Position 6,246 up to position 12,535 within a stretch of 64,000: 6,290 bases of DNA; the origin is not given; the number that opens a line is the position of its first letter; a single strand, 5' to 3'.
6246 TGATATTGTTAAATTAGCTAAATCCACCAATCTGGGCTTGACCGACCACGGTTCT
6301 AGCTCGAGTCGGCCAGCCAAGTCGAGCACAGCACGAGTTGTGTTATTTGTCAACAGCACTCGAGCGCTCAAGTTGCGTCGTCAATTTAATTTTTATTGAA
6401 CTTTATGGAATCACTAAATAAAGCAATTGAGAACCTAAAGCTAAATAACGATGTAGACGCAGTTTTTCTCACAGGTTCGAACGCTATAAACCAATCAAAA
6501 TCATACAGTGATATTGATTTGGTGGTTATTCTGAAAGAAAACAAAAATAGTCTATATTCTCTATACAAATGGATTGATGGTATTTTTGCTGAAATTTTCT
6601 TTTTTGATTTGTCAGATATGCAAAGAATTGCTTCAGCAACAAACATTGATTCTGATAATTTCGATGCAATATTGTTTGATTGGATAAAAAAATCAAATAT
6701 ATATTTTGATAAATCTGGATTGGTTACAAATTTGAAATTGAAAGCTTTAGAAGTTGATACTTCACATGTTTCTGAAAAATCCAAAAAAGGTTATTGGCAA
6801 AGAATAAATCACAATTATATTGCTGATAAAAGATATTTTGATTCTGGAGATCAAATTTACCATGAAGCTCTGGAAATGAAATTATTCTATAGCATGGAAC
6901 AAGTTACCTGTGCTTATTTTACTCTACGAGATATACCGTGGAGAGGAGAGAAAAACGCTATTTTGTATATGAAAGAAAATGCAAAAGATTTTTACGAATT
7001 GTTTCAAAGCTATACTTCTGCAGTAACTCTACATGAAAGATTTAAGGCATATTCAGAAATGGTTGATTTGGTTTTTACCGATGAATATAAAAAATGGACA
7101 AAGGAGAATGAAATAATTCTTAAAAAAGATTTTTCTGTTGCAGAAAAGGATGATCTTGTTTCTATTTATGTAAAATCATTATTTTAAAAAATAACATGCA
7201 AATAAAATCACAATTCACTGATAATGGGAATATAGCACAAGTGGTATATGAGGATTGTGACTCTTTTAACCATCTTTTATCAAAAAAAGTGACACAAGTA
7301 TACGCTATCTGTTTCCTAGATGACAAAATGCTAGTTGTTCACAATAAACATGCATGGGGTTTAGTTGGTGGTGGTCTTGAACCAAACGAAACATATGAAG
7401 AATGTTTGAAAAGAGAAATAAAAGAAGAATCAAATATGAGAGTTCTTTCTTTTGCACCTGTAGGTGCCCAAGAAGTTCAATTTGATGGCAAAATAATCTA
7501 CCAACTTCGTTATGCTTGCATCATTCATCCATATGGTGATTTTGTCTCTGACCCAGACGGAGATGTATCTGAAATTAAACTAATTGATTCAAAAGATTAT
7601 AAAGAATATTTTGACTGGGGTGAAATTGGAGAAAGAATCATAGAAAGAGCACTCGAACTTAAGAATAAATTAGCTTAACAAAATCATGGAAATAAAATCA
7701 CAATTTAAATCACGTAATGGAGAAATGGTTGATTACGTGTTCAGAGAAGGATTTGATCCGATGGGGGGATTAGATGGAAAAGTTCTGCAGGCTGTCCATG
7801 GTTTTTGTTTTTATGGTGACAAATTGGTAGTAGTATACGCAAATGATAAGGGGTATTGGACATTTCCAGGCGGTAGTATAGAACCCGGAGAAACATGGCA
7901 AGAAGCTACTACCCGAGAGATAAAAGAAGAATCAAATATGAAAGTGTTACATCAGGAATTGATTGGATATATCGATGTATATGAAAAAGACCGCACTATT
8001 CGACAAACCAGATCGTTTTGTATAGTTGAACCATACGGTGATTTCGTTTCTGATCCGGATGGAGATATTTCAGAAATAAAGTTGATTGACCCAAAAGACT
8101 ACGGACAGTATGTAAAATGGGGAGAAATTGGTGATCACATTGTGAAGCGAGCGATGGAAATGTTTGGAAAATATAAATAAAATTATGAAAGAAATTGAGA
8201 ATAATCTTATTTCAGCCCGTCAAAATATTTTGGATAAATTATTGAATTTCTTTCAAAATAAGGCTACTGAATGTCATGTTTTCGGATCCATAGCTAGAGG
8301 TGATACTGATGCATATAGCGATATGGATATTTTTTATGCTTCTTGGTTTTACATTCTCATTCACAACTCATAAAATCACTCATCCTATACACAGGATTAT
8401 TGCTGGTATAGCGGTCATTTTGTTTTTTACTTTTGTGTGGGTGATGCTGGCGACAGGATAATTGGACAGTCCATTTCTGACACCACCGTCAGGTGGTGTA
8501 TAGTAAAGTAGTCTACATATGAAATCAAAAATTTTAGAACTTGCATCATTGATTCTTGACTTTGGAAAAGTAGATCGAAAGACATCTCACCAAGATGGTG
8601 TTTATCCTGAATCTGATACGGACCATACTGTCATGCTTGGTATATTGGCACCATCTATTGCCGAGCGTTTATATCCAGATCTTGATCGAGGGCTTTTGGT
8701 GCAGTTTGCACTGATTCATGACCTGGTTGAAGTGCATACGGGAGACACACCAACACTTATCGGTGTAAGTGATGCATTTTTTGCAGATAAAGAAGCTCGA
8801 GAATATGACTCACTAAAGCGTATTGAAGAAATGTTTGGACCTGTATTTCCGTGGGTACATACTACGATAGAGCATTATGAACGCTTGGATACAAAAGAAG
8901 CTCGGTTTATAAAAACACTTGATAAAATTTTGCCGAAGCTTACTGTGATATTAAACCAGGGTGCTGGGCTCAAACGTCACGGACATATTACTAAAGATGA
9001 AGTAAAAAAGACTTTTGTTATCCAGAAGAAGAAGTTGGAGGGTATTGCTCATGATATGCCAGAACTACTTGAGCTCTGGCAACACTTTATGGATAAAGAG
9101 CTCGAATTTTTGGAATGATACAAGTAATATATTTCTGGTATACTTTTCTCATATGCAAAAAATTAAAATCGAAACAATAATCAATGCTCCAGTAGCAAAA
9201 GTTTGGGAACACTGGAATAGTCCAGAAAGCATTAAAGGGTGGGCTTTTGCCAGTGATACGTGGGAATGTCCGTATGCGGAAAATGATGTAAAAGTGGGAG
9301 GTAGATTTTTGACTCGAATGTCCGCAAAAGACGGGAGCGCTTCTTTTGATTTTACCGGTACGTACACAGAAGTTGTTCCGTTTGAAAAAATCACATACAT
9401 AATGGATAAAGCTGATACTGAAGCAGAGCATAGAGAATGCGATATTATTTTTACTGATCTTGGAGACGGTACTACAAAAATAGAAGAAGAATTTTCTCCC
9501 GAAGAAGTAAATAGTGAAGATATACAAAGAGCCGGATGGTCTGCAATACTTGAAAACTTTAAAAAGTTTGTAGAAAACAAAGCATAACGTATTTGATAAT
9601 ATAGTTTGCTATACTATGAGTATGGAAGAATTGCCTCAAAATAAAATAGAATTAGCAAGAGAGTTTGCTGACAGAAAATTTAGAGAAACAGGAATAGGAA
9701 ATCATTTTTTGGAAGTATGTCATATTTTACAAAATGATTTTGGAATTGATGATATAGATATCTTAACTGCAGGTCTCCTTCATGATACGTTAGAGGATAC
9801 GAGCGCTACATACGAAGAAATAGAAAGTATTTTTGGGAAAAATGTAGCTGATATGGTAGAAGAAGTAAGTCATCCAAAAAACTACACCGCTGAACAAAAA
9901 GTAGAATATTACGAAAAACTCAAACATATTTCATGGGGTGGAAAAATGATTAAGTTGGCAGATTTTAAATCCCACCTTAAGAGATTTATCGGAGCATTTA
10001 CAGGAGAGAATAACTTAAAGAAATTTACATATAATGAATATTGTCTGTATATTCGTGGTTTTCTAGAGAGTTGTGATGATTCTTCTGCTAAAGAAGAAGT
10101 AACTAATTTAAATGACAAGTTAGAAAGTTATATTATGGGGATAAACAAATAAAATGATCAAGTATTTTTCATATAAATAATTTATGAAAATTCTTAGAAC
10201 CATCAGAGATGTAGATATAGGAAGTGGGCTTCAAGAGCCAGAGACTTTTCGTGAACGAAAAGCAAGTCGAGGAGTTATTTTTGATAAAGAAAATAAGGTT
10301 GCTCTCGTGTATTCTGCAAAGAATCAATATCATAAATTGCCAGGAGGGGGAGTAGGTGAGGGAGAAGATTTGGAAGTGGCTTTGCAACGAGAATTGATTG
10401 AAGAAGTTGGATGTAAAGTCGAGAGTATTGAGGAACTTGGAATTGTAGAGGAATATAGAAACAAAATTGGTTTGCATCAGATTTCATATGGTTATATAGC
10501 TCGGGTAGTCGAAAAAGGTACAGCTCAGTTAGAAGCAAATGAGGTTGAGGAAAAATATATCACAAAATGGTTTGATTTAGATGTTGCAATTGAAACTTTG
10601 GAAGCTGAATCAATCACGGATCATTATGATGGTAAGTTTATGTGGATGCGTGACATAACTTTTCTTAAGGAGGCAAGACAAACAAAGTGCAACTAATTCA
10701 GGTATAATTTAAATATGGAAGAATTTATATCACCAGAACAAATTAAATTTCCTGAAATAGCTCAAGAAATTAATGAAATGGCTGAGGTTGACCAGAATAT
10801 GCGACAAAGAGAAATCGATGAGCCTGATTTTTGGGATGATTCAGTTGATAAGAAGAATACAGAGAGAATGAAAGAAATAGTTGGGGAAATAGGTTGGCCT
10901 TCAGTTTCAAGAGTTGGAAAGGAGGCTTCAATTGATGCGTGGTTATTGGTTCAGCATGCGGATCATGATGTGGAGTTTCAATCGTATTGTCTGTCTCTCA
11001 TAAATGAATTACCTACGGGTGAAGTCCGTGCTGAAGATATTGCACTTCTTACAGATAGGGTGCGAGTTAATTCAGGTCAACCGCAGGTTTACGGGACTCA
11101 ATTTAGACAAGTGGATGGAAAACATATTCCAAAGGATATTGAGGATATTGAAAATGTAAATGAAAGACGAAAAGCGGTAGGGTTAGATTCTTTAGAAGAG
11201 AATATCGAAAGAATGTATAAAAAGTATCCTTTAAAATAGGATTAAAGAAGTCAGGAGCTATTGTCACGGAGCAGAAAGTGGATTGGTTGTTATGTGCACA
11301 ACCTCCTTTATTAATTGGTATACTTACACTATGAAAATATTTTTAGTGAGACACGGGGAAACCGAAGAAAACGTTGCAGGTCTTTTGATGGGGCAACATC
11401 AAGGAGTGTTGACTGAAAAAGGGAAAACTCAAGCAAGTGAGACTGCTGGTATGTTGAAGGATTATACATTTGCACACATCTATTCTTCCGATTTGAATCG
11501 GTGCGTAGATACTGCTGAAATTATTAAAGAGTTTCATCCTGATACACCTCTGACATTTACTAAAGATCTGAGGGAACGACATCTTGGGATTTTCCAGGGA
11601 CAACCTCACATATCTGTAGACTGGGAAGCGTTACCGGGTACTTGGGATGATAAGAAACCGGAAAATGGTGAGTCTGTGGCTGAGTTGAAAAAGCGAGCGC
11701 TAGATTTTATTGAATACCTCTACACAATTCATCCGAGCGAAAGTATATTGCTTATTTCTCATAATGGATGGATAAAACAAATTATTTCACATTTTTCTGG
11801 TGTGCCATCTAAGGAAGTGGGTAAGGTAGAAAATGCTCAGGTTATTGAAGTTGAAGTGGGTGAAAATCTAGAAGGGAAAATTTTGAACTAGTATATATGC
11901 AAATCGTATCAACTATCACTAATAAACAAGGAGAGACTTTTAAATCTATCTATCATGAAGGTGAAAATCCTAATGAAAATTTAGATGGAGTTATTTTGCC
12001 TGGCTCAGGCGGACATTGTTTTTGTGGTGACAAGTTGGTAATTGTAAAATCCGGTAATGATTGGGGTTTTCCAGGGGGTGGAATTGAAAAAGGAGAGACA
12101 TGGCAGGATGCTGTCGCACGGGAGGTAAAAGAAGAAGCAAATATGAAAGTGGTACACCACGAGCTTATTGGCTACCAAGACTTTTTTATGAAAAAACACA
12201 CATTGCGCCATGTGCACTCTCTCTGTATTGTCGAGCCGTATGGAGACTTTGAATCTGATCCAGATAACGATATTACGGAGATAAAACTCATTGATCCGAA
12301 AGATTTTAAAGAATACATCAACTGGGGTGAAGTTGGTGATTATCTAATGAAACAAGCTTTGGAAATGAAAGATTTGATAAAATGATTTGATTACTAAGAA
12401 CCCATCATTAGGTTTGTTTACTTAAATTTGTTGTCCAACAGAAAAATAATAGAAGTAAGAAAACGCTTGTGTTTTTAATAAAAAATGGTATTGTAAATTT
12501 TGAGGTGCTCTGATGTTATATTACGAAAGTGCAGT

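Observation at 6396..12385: Six-kb same-strand island of nucleotide-hydrolysing enzymes, including three recently duplicated NUDIX paralogs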

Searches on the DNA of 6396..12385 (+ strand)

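Call 72: search_dna_similar(query=window:6396-12385:+, collection=phages, mode=distant, max_rows=10)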
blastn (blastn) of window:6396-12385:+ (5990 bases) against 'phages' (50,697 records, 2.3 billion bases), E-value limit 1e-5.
No match.
